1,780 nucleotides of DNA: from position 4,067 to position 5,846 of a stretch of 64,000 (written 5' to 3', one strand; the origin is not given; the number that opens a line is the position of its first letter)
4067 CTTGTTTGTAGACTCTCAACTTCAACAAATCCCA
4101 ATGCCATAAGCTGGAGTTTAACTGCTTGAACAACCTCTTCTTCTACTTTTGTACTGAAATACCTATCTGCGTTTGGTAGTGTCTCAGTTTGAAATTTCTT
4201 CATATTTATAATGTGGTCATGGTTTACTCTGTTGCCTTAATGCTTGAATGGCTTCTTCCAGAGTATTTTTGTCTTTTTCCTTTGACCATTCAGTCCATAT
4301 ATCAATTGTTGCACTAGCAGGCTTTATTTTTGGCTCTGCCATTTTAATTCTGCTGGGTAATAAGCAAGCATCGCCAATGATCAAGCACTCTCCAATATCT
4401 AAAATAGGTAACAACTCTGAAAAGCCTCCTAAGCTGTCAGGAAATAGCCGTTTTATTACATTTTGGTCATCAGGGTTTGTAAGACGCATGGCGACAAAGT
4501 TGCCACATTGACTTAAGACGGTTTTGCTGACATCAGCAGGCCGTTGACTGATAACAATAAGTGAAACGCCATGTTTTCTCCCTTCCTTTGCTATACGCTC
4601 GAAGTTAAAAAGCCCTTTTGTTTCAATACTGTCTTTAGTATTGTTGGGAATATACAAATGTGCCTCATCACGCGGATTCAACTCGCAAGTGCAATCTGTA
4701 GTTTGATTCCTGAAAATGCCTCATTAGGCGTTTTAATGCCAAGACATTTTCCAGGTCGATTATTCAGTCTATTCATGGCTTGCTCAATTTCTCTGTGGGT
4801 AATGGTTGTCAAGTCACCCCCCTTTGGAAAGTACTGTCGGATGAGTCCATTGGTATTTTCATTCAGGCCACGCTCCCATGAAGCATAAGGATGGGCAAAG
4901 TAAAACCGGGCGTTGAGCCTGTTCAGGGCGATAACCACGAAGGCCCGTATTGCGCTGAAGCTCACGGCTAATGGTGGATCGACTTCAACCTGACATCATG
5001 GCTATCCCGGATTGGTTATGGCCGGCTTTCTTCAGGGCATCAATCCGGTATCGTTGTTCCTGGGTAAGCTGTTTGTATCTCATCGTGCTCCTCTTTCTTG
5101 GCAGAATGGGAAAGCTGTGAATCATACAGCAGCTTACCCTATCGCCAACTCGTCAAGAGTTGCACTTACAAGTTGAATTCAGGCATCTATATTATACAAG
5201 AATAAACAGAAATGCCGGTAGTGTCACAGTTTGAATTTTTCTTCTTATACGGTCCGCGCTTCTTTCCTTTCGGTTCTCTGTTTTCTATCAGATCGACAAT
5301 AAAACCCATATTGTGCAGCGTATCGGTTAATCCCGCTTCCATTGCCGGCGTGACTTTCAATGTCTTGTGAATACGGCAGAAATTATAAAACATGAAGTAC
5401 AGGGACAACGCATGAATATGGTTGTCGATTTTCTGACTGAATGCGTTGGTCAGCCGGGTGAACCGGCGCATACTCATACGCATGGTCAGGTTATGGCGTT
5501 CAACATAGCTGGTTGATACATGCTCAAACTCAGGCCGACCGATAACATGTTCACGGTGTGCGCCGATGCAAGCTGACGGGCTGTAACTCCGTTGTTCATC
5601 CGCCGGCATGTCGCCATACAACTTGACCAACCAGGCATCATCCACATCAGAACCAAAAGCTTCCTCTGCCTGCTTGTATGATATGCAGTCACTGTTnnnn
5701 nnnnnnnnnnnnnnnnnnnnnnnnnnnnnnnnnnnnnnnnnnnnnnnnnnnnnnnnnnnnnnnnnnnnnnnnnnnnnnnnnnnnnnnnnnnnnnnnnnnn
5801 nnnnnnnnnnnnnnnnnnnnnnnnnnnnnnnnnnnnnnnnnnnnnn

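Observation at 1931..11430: Decayed defence / mobile-element island inserted between tsaB and dinG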

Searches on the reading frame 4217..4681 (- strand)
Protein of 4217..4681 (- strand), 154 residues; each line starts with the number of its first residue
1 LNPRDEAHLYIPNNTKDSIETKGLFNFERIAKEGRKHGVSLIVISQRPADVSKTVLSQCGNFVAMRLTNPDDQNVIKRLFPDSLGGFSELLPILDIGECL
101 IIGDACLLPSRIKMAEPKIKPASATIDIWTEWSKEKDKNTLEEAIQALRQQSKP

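Call 5: search_protein_families(library=pfam, max_evalue=0.01, proteins=[window:4217-4681:-])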
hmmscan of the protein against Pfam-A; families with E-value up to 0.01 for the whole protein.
window:4217-4681:- (154 aa): 1 family
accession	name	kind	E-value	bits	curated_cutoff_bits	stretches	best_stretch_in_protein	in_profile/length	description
PF05872.18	HerA_C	-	8e-06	25.2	22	1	5-78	264-334/502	Helicase HerA-like C-terminal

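Call 7: search_protein_families(library=padloc, max_evalue=0.01, proteins=[window:4217-4681:-])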
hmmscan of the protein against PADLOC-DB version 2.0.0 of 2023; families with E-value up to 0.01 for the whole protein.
window:4217-4681:- (154 aa): 12 families
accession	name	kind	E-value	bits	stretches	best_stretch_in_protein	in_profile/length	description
PDLC04104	HerA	-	3.5e-73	244.5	1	5-153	226-376/379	-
PDLC04105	HerA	-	4.9e-73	244.6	1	5-153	425-574/576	-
PDLC02188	HerA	-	6.4e-46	155.4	1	5-145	434-573/578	-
PDLC04106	HerA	-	6.6e-38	128.7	1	5-147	517-661/667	-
PDLC04102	HerA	-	2.8e-37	126.4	1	5-140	511-645/654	-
PDLC04098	HerA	-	1.3e-33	114.5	1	5-139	533-673/686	-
PDLC04103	HerA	-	1.4e-28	97.6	1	5-134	447-576/579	-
PDLC02185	HerA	-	4.7e-27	92.9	1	5-136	452-583/585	-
PDLC04100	HerA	-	1.4e-26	91.4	1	5-138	446-578/580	-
PDLC04097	HerA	-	9.3e-25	85.3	1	5-137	480-616/618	-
PDLC01055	HerA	-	2.4e-08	31.3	1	5-79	422-491/532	Type III coevolved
PDLC04140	mad8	-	1.5e-07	29.2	1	28-114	214-299/314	mads_8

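Call 8: search_protein_families(library=ncbifam, max_evalue=0.01, proteins=[window:4217-4681:-])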
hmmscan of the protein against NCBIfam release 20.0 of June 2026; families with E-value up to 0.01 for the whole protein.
window:4217-4681:- (154 aa): 6 families
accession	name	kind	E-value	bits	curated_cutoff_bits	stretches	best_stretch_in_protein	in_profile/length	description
NF042944.1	HerA_antiphage_2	equivalog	8.6e-47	160.1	850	1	5-145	434-573/576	anti-phage-associated helicase HerA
NF042943.1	HerA_antiphage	equivalog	8e-25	87.4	800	1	5-128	440-563/566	anti-phage-associated helicase HerA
NF040937.1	HerA_Thermprot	equivalog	4.7e-21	74.8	800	1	5-138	356-485/487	DNA double-strand break repair helicase HerA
NF040819.1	helicase_HerA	equivalog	4.9e-17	61.6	970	1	5-151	409-554/561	DNA double-strand break repair helicase HerA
NF033849.1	ser_rich_anae_1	subfamily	1.1e-09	36.3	650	1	17-76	1040-1099/1163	serine-rich protein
NF053655.1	CedD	equivalog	1.7e-05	23.7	600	1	27-110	439-521/527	DNA-translocating ATPase CedD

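Call 46: find_homologous_proteins(query=window:4217-4681:-, max_evalue=1e-10)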
Query window:4217-4681:- (154 aa): 510 proteins with E <= 1e-10 among 578 candidates; the best 120 are listed.
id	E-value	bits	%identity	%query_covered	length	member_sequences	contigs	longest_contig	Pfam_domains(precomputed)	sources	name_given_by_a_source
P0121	2.5e-90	318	99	95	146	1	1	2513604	-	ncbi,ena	-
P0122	8.2e-80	284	83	97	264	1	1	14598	PF05872.19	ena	-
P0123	1.3e-70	254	79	97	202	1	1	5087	PF05872.19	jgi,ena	jgi:DNA helicase HerA-like ATPase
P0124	2.1e-69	250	72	97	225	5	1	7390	PF05872.19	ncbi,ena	-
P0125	4.3e-69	249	74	97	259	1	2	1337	PF05872.19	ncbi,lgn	-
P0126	5.2e-69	249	74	97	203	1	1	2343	PF05872.19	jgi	-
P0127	1.2e-68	248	74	97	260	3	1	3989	PF05872.19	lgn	-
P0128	4.2e-68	246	74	97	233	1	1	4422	PF05872.19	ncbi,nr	ncbi:MAG: ATP-binding protein, partial [Urechidicola sp.]|nr:ATP-binding protein [Urechidicola sp.]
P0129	1.3e-67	244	72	97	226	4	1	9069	PF05872.19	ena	-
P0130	3.8e-67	243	73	97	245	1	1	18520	PF05872.19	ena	-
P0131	4.0e-67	243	72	97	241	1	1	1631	PF05872.19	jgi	-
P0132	4.2e-67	243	72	97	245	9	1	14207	-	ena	-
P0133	7.9e-67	242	73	97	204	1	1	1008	PF05872.19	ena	-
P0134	8.5e-67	242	72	97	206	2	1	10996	PF05872.19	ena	-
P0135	8.5e-67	242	72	97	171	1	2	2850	PF05872.19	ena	-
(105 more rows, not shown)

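Call 47: find_encoding_contigs(protein=P0122, flank=6000, max_places=2)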
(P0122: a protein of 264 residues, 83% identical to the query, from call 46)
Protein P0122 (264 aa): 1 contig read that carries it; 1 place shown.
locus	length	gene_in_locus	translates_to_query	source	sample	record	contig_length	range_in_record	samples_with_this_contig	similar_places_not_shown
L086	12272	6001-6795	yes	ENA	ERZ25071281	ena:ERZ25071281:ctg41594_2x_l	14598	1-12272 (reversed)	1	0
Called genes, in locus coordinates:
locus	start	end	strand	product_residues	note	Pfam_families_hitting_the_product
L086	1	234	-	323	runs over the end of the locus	-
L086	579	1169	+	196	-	PF01420:Methylase_S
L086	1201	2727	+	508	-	PF12161:HsdM_N, PF02384:N6_Mtase, PF07669:Eco57I (weak)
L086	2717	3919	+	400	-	PF01420:Methylase_S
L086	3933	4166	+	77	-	PF09954:DUF2188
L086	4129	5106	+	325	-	PF13289:SIR2_2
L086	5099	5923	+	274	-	PF01935:DUF87, PF10412:TrwB_AAD_bind (weak)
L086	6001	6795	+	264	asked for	PF05872:HerA_C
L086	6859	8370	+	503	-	PF00078:RVT_1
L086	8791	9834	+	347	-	PF13310:Virulence_RhuM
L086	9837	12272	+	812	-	?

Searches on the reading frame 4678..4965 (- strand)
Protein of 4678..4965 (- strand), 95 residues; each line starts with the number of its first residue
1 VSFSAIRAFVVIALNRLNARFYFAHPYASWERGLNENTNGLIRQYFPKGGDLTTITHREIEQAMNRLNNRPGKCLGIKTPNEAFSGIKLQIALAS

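Call 5: search_protein_families(library=pfam, max_evalue=0.01, proteins=[window:4678-4965:-])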
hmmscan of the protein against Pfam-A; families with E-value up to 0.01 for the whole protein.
window:4678-4965:- (95 aa): 0 families

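Call 7: search_protein_families(library=padloc, max_evalue=0.01, proteins=[window:4678-4965:-])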
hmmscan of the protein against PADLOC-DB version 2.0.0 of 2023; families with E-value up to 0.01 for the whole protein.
window:4678-4965:- (95 aa): 0 families

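Call 8: search_protein_families(library=ncbifam, max_evalue=0.01, proteins=[window:4678-4965:-])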
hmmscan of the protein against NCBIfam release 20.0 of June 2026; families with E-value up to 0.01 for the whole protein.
window:4678-4965:- (95 aa): 1 family
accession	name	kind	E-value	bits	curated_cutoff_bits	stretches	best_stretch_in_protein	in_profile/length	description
NF033563.0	transpos_IS30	equivalog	2.1e-24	86.6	80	1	15-73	209-267/267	IS30 family transposase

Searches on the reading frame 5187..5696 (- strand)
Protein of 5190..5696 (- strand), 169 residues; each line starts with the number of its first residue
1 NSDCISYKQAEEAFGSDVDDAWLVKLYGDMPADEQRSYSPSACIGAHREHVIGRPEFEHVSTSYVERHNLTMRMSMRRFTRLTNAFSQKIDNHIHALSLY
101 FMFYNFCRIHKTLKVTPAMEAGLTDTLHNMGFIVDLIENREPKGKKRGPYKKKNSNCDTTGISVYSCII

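Call 5: search_protein_families(library=pfam, max_evalue=0.01, proteins=[window:5187-5645:-])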
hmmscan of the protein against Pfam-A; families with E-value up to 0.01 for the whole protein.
window:5187-5645:- (152 aa): 1 family
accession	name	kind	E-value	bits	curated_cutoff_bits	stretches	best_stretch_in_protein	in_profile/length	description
PF03400.19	DDE_Tnp_IS1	-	0.0005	20.9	24.1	1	43-83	84-124/131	IS1 transposase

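Call 7: search_protein_families(library=padloc, max_evalue=0.01, proteins=[window:5187-5645:-])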
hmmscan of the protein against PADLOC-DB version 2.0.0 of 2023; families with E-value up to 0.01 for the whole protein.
window:5187-5645:- (152 aa): 0 families

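Call 8: search_protein_families(library=ncbifam, max_evalue=0.01, proteins=[window:5187-5645:-])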
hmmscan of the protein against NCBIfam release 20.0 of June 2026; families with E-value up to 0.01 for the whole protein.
window:5187-5645:- (152 aa): 0 families

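Call 44: search_dna_similar(query=window:5190-5696:-, collection=plasmids, mode=protein, max_rows=8)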
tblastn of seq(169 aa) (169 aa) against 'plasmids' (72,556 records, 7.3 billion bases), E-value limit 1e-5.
Records with a match: 14; places in all: 14; records where one place covers at least 80% of the query: 0.
Best place of each record, by identity: <60% 14.
By first word of the organism name: Mesorhizobium 5; Bradyrhizobium 2; Hoeflea 1; Acidiphilium 1; Methylocapsa 1; Bosea 1; Spirosoma 1; Methylobacterium 1; Sphingomonas 1.
By predicted mobility (MOB-suite, as given by PLSDB): non-mobilizable 12; conjugative 1; mobilizable 1.
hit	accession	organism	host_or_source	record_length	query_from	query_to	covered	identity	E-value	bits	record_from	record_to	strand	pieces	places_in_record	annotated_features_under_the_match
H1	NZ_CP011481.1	Hoeflea sp. IMCC20628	-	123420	11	140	77%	58.5%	1e-46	169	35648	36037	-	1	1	IS1 family transposase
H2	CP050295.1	Mesorhizobium loti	Oxytropis kamtschatica,cell ...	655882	11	141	78%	55.0%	7e-44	161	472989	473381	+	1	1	IS1 family transposase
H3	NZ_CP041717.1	Acidiphilium multivorum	Cell culture,activated sludge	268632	11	140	77%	54.6%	5e-41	152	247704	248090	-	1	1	IS1 family transposase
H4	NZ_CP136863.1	Methylocapsa polymorpha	Shagnum peat sample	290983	11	141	78%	51.9%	8e-41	152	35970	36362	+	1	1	helix-turn-helix domain-containing protein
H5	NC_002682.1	Mesorhizobium japonicum MAFF 303099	-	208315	13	127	68%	51.7%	9e-24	134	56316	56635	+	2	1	none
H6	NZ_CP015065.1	Mesorhizobium ciceri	Astragalus pelecinus,Pure Sample,Plant ...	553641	2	112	66%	52.3%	3e-32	127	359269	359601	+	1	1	none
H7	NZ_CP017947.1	Bosea sp. Tri-49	Oxytropis triphylla,cell culture,root ...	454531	38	141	62%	53.3%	3e-29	119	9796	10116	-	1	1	none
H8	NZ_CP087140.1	Spirosoma sp. KNUC1025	Brassica napus,single cell,rhizosphere ...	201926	36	136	57%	53.1%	3e-17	112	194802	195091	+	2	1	none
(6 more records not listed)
